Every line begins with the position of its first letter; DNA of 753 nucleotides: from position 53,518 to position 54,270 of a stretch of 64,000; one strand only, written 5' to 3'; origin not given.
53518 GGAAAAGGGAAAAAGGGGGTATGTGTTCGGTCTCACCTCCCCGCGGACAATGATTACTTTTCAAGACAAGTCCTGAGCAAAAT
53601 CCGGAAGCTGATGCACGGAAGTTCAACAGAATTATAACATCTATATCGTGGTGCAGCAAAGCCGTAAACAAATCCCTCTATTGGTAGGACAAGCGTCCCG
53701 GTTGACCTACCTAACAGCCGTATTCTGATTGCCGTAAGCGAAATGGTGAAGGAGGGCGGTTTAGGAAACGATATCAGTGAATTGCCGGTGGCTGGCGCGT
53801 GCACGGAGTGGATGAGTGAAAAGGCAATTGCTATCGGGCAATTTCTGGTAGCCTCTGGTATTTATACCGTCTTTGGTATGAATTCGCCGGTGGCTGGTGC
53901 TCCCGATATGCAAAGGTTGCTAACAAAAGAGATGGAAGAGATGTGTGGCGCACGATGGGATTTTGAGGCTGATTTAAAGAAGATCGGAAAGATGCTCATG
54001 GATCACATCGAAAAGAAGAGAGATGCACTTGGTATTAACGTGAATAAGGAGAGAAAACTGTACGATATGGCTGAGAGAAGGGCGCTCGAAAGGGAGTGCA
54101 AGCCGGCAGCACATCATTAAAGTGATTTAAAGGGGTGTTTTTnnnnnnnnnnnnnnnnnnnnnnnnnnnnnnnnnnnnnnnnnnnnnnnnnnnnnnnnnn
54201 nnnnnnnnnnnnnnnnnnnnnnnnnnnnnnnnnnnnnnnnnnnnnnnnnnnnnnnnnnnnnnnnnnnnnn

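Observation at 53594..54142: CODH catalytic subunit reduced to its last ~135 codons, with the break exactly at the end of a palindromic repeat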

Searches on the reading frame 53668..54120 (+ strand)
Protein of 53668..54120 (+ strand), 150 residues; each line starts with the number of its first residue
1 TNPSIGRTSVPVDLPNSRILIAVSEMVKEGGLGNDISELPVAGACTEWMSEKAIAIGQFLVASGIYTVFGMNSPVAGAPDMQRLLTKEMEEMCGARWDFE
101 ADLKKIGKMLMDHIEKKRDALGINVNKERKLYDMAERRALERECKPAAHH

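Call 9: search_protein_families(library=pfam, proteins=[window:53668-54120:+], max_evalue=0.01)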
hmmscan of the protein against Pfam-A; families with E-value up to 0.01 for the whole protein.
window:53668-54120:+ (150 aa): 1 family
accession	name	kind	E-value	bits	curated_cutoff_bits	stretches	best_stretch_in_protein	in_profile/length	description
PF03063.25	Prismane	-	5.3e-19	68.7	27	1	16-104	427-513/513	Prismane/CO dehydrogenase family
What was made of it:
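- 53713..54120 (+): acsA (Ni,Fe-CODH catalytic subunit) 3' fragment: 135 codons plus stop. It is the start of piece B. Pfam PF03063 positions 427-513 of 513 (call 9).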

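Call 12: find_encoding_contigs(protein=window:53743-54120:+, flank=10000, max_places=10)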
Protein window:53743-54120:+ (125 aa): 1 contig read that carries it; 1 place shown.
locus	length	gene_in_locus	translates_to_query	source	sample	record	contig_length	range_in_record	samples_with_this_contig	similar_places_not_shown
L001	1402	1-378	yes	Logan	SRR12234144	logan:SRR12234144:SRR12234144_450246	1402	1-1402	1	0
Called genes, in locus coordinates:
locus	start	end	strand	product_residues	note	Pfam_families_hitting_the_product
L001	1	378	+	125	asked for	PF03063:Prismane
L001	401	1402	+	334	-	?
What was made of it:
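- The 125-aa product that a gene caller would report for a real internal fragment is on record only once among public assemblies, and there it is cut by a contig end (call 12).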

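Call 15: find_homologous_proteins(query=window:53713-54120:+, max_evalue=1e-10)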
Query window:53713-54120:+ (135 aa): 382 proteins with E <= 1e-10 among 390 candidates; the best 120 are listed.
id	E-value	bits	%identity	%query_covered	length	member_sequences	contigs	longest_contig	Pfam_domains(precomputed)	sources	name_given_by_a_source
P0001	7.5e-61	222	82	93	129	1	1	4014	PF03063.26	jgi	jgi:carbon-monoxide dehydrogenase catalytic subunit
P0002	9.6e-57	208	77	93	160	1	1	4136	PF03063.26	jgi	-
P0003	1.6e-52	195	69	95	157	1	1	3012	PF03063.26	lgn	-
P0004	4.2e-51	190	68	95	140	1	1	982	PF03063.26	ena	-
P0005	6.0e-51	190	87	74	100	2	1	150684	PF03063.26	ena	-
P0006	1.7e-50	188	60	100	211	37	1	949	PF03063.26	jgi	jgi:carbon-monoxide dehydrogenase catalytic subunit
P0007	4.5e-49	184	60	100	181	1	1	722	PF03063.26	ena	-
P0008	4.2e-48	181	62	93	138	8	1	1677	PF03063.26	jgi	jgi:carbon-monoxide dehydrogenase catalytic subunit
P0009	3.5e-44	168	64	85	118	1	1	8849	PF03063.26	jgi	jgi:carbon-monoxide dehydrogenase catalytic subunit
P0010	7.8e-43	163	63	95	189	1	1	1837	PF03063.26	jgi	jgi:carbon-monoxide dehydrogenase catalytic subunit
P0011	1.2e-42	163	64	93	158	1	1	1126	PF03063.26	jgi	jgi:carbon-monoxide dehydrogenase catalytic subunit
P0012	3.4e-42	161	62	93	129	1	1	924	PF03063.26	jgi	jgi:carbon-monoxide dehydrogenase catalytic subunit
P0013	6.6e-42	160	62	93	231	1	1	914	PF03063.26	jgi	jgi:carbon-monoxide dehydrogenase catalytic subunit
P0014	2.5e-41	159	61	95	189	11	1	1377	PF03063.26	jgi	-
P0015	2.9e-41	158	59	93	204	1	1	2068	PF03063.26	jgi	jgi:carbon-monoxide dehydrogenase catalytic subunit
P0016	3.0e-41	158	60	93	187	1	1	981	PF03063.26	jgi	jgi:carbon-monoxide dehydrogenase catalytic subunit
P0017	3.2e-41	158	59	93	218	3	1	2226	PF03063.26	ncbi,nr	ncbi:MAG TPA: carbon monoxide dehydrogenase, partial [Candidatus Methylomirabilis sp.]|nr:carbon mon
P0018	3.3e-41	158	59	93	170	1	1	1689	PF03063.26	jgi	jgi:carbon-monoxide dehydrogenase catalytic subunit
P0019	6.3e-41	157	63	93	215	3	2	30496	PF03063.26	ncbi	ncbi:MAG: carbon monoxide dehydrogenase, partial [Thermodesulfobacteriota bacterium]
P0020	8.0e-41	157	60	93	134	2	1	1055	PF03063.26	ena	-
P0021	9.5e-41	157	60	93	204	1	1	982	PF03063.26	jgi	-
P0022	9.7e-41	157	62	93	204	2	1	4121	PF03063.26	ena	-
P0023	1.2e-40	156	62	93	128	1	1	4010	PF03063.26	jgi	jgi:carbon-monoxide dehydrogenase catalytic subunit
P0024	1.5e-40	156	58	93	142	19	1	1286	PF03063.26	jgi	jgi:carbon-monoxide dehydrogenase catalytic subunit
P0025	1.7e-40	156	62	93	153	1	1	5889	PF03063.26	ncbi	ncbi:MAG: carbon monoxide dehydrogenase, partial [Candidatus Latescibacterota bacterium]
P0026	3.2e-40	155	58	94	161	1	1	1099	PF03063.26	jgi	jgi:carbon-monoxide dehydrogenase catalytic subunit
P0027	3.2e-40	155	62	93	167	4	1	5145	PF03063.26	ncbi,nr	ncbi:carbon monoxide dehydrogenase, partial [bacterium]|nr:carbon monoxide dehydrogenase [bacterium]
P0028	3.2e-40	155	60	93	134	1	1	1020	PF03063.26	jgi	jgi:carbon-monoxide dehydrogenase catalytic subunit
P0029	7.0e-40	154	59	93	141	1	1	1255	PF03063.26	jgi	jgi:carbon-monoxide dehydrogenase catalytic subunit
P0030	8.7e-40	154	59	93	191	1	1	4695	PF03063.26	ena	-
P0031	8.7e-40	154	60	93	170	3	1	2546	PF03063.26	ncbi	-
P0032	1.2e-39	153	60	93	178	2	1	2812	PF03063.26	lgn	-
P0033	1.3e-39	153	58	93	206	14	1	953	PF03063.26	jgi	-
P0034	1.3e-39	153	61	93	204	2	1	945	PF03063.26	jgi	-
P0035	1.8e-39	153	58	94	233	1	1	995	PF03063.26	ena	-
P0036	1.9e-39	153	59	95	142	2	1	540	PF03063.26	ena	-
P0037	2.5e-39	152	60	93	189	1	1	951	PF03063.26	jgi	jgi:carbon-monoxide dehydrogenase catalytic subunit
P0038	4.5e-39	151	60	93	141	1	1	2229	PF03063.26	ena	-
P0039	4.6e-39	151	60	93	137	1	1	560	PF03063.26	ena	-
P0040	4.6e-39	151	59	93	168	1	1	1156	PF03063.26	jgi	-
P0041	7.1e-39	151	57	93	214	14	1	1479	PF03063.26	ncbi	ncbi:MAG: carbon monoxide dehydrogenase, partial [Oceanicoccus sp.]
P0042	8.5e-39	150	59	93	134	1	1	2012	PF03063.26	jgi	jgi:carbon-monoxide dehydrogenase catalytic subunit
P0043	8.5e-39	150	59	93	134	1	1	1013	PF03063.26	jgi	jgi:carbon-monoxide dehydrogenase catalytic subunit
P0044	8.8e-39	150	56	93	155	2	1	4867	PF03063.26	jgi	-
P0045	9.0e-39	150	58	93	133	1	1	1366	PF03063.26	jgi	jgi:carbon-monoxide dehydrogenase catalytic subunit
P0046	9.0e-39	150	59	93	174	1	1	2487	PF03063.26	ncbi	ncbi:MAG: carbon monoxide dehydrogenase, partial [Dehalococcoidales bacterium]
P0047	9.6e-39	150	57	93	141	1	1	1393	PF03063.26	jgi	jgi:carbon-monoxide dehydrogenase catalytic subunit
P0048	1.0e-38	150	59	93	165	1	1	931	PF03063.26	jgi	-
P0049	1.0e-38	150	59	93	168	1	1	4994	PF03063.26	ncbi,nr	ncbi:MAG: carbon monoxide dehydrogenase, partial [Deltaproteobacteria bacterium]|nr:carbon monoxide 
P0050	1.2e-38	150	59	91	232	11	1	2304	PF03063.26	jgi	-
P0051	1.5e-38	150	58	93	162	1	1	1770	PF03063.26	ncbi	-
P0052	1.5e-38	150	59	93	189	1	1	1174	PF03063.26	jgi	jgi:carbon-monoxide dehydrogenase catalytic subunit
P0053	1.5e-38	150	58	93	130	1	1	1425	PF03063.26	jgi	jgi:carbon-monoxide dehydrogenase catalytic subunit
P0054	1.6e-38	150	60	93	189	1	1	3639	PF03063.26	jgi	jgi:carbon-monoxide dehydrogenase catalytic subunit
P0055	1.6e-38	150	61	93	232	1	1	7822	PF03063.26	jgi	-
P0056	2.0e-38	149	59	93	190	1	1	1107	PF03063.26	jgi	jgi:carbon-monoxide dehydrogenase catalytic subunit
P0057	2.2e-38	149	58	93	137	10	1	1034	PF03063.26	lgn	-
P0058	2.4e-38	149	59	95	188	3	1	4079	PF03063.26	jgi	jgi:carbon-monoxide dehydrogenase catalytic subunit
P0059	2.4e-38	149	58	93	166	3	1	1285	PF03063.26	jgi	jgi:carbon-monoxide dehydrogenase catalytic subunit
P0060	2.5e-38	149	55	93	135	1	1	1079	PF03063.26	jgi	jgi:carbon-monoxide dehydrogenase catalytic subunit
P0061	2.5e-38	149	58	93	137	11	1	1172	PF03063.26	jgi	jgi:carbon-monoxide dehydrogenase catalytic subunit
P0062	2.5e-38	149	58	93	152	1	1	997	PF03063.26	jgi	jgi:carbon-monoxide dehydrogenase catalytic subunit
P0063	2.5e-38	149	57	93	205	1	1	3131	PF03063.26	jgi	jgi:carbon-monoxide dehydrogenase catalytic subunit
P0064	2.5e-38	149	59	93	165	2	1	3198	PF03063.26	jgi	jgi:carbon-monoxide dehydrogenase catalytic subunit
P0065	2.5e-38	149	58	93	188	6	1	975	PF03063.26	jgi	jgi:carbon-monoxide dehydrogenase catalytic subunit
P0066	2.5e-38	149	59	91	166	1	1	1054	PF03063.26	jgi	jgi:carbon-monoxide dehydrogenase catalytic subunit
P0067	2.6e-38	149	57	93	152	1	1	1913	PF03063.26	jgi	jgi:carbon-monoxide dehydrogenase catalytic subunit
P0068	2.7e-38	149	58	93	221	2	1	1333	PF03063.26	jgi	-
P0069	3.3e-38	149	60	93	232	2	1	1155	PF03063.26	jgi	jgi:carbon-monoxide dehydrogenase catalytic subunit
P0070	3.7e-38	148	59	93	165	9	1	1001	PF03063.26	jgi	jgi:carbon-monoxide dehydrogenase catalytic subunit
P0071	3.8e-38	148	59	95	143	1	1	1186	PF03063.26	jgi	jgi:carbon-monoxide dehydrogenase catalytic subunit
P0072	4.1e-38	148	60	93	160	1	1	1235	PF03063.26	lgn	-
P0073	4.2e-38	148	57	93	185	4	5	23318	PF03063.26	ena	-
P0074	4.5e-38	148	58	93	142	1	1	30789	PF03063.26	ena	-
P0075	4.7e-38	148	59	93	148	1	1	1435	PF03063.26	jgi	jgi:carbon-monoxide dehydrogenase catalytic subunit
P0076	5.4e-38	148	57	93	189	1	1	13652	PF03063.26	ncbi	-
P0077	5.9e-38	148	57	93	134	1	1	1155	PF03063.26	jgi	jgi:carbon-monoxide dehydrogenase catalytic subunit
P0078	6.0e-38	148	57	93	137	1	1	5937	PF03063.26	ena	-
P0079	6.6e-38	148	59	93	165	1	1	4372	PF03063.26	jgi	jgi:carbon-monoxide dehydrogenase catalytic subunit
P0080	7.0e-38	147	57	93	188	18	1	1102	PF03063.26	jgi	jgi:carbon-monoxide dehydrogenase catalytic subunit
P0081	7.1e-38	147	59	93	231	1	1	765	PF03063.26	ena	-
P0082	7.6e-38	147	59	93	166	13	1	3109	PF03063.26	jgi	jgi:carbon-monoxide dehydrogenase catalytic subunit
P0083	7.9e-38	147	58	93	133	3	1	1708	PF03063.26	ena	-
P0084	1.0e-37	147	58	93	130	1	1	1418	PF03063.26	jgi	jgi:carbon-monoxide dehydrogenase catalytic subunit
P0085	1.1e-37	147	60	93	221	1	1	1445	PF03063.26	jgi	jgi:carbon-monoxide dehydrogenase catalytic subunit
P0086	1.1e-37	147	60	93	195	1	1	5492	PF03063.26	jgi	-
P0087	1.3e-37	147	57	91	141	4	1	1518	PF03063.26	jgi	jgi:carbon-monoxide dehydrogenase catalytic subunit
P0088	1.4e-37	147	59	93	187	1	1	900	PF03063.26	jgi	jgi:carbon-monoxide dehydrogenase catalytic subunit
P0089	1.5e-37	146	56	94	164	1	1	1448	PF03063.26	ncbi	-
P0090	1.5e-37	146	58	93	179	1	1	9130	PF03063.26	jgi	jgi:carbon-monoxide dehydrogenase catalytic subunit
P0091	1.6e-37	146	56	93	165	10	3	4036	PF03063.26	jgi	jgi:carbon-monoxide dehydrogenase catalytic subunit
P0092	1.7e-37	146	56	89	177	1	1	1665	PF03063.26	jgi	jgi:carbon-monoxide dehydrogenase catalytic subunit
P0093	1.7e-37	146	60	93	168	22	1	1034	PF03063.26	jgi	jgi:carbon-monoxide dehydrogenase catalytic subunit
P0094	1.9e-37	146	58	93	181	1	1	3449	PF03063.26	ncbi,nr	ncbi:MAG TPA: carbon monoxide dehydrogenase, partial [Firmicutes bacterium]|nr:carbon monoxide dehyd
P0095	2.0e-37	146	58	93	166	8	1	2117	PF03063.26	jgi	jgi:carbon-monoxide dehydrogenase catalytic subunit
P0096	2.2e-37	146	57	93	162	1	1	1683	PF03063.26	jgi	jgi:carbon-monoxide dehydrogenase catalytic subunit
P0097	2.3e-37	146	56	93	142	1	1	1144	PF03063.26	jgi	jgi:carbon-monoxide dehydrogenase catalytic subunit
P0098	2.4e-37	146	59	93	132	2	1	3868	PF03063.26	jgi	jgi:carbon-monoxide dehydrogenase catalytic subunit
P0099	2.4e-37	146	57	93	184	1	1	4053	PF03063.26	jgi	jgi:carbon-monoxide dehydrogenase catalytic subunit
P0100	2.4e-37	146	57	94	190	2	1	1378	PF03063.26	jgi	jgi:carbon-monoxide dehydrogenase catalytic subunit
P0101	2.8e-37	146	59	93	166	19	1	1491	PF03063.26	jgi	jgi:carbon-monoxide dehydrogenase catalytic subunit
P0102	2.8e-37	146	56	93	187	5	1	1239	PF03063.26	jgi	-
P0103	3.0e-37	145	59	93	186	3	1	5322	PF03063.26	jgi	jgi:carbon-monoxide dehydrogenase catalytic subunit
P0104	3.2e-37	145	58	93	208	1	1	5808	PF03063.26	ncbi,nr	ncbi:MAG TPA: carbon monoxide dehydrogenase, partial [bacterium]|nr:carbon monoxide dehydrogenase [b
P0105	3.3e-37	145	57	94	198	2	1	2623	PF03063.26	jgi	jgi:carbon-monoxide dehydrogenase catalytic subunit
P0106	3.5e-37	145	56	93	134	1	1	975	PF03063.26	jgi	jgi:carbon-monoxide dehydrogenase catalytic subunit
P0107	4.0e-37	145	55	95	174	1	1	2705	PF03063.26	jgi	-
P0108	4.1e-37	145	55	98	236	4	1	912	PF03063.26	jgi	jgi:carbon-monoxide dehydrogenase catalytic subunit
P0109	4.2e-37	145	57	90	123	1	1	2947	PF03063.26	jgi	jgi:carbon-monoxide dehydrogenase catalytic subunit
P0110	4.4e-37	145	65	82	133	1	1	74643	PF03063.26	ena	-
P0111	4.5e-37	145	56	93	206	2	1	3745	PF03063.26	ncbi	-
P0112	4.8e-37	145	60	87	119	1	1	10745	PF03063.26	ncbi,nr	ncbi:MAG: carbon monoxide dehydrogenase, partial [Proteobacteria bacterium]|nr:carbon monoxide dehyd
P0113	5.0e-37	145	56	93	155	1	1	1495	PF03063.26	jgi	jgi:carbon-monoxide dehydrogenase catalytic subunit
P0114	5.5e-37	145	56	93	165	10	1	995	PF03063.26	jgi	jgi:carbon-monoxide dehydrogenase catalytic subunit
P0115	5.6e-37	145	57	93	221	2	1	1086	PF03063.26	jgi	jgi:carbon-monoxide dehydrogenase catalytic subunit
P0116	6.0e-37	144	57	93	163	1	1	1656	PF03063.26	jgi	jgi:carbon-monoxide dehydrogenase catalytic subunit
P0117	6.1e-37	144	56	93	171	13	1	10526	PF03063.26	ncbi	ncbi:MAG: carbon monoxide dehydrogenase, partial [Desulfobacterales bacterium]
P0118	6.2e-37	144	56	93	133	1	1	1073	PF03063.26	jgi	jgi:carbon-monoxide dehydrogenase catalytic subunit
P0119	7.8e-37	144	56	93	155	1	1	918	PF03063.26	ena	-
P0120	7.9e-37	144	56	93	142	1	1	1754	PF03063.26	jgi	jgi:carbon-monoxide dehydrogenase catalytic subunit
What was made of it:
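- Tried and rejected: It returned only short CODH pieces (call 15).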

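Call 16: find_encoding_contigs(protein=P0005, flank=10000, max_places=4)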
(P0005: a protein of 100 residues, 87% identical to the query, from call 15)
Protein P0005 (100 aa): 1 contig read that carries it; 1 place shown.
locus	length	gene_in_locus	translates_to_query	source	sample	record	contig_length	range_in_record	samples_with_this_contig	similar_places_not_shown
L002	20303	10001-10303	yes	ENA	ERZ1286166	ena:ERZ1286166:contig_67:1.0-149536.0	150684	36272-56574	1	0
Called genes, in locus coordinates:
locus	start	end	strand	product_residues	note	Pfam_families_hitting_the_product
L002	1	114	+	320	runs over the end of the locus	PF00795:CN_hydrolase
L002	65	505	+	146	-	PF00795:CN_hydrolase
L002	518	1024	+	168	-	PF02732:ERCC4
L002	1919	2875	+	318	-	PF01078:Mg_chelatase (faint), PF00004:AAA, PF07724:AAA_2, PF07728:AAA_5 (faint), PF13401:AAA_22 (faint), PF10431:ClpB_D2-small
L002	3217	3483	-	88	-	PF07719:TPR_2 (faint), PF13174:TPR_6 (faint), PF13176:TPR_7 (faint), PF13181:TPR_8 (faint), PF13424:TPR_12 (weak), PF14559:TPR_19, PF13414:TPR_11 (weak), PF14559:TPR_19 (weak), +5 more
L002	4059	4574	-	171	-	-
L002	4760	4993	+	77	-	-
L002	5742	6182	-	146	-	-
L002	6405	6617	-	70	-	PF10047:DUF2281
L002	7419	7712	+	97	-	PF00142:Fer4_NifH, PF01656:CbiA, PF02374:ArsA_ATPase, PF10609:ParA, PF13479:AAA_24 (weak), PF13614:AAA_31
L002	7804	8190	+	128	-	-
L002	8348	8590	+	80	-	-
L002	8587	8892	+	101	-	PF03063:Prismane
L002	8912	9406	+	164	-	PF03063:Prismane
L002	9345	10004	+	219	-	PF03063:Prismane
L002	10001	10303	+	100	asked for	PF03063:Prismane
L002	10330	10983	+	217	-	PF18537:CODH_A_N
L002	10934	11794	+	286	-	PF03598:CdhC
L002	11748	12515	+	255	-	PF19436:ACS_CODH_B_C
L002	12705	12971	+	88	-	-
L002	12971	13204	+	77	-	PF07927:HicA_toxin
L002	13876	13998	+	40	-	-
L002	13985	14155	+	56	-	PF00574:CLP_protease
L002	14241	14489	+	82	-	PF00574:CLP_protease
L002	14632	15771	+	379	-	PF04060:FeS, PF03599:CdhD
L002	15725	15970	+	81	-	PF03599:CdhD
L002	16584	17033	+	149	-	PF02310:B12-binding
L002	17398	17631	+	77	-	-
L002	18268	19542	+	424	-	PF00111:Fer2, PF17650:RACo_linker, PF17651:Raco_middle, PF14574:RACo_C_ter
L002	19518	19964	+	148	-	PF14574:RACo_C_ter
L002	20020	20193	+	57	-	PF14574:RACo_C_ter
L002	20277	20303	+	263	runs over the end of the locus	PF01656:CbiA, PF13614:AAA_31 (weak)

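Call 17: find_encoding_contigs(protein=P0001, flank=10000, max_places=4)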
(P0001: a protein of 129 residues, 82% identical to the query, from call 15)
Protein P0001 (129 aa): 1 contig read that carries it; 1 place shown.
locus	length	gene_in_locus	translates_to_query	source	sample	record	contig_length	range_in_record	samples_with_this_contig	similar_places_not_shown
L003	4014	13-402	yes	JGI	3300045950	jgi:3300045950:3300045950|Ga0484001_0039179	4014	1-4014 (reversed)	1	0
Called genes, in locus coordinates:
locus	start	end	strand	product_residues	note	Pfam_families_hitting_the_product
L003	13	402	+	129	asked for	PF03063:Prismane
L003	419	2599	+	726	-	PF18537:CODH_A_N, PF03598:CdhC, PF19436:ACS_CODH_B_C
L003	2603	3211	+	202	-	PF00574:CLP_protease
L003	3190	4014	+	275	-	?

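Call 18: find_encoding_contigs(protein=P0002, flank=10000, max_places=4)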
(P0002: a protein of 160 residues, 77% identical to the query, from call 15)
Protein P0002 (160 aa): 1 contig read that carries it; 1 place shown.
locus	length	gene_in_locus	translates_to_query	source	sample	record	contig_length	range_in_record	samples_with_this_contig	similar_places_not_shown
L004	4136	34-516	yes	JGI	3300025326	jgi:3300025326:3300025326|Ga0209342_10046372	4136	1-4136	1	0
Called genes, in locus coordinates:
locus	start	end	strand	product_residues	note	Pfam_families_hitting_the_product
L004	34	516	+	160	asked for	PF03063:Prismane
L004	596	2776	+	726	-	PF18537:CODH_A_N, PF03598:CdhC, PF19436:ACS_CODH_B_C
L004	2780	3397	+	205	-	PF00574:CLP_protease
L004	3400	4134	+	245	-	?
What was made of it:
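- Tried and rejected: The three followed up were two pieces beginning within 35 nt of a contig end (P0001/L003 and P0002/L004, calls 17, 18) and one from a frameshift-ridden long-read contig whose acsA is otherwise complete (P0005/L002, call 16).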
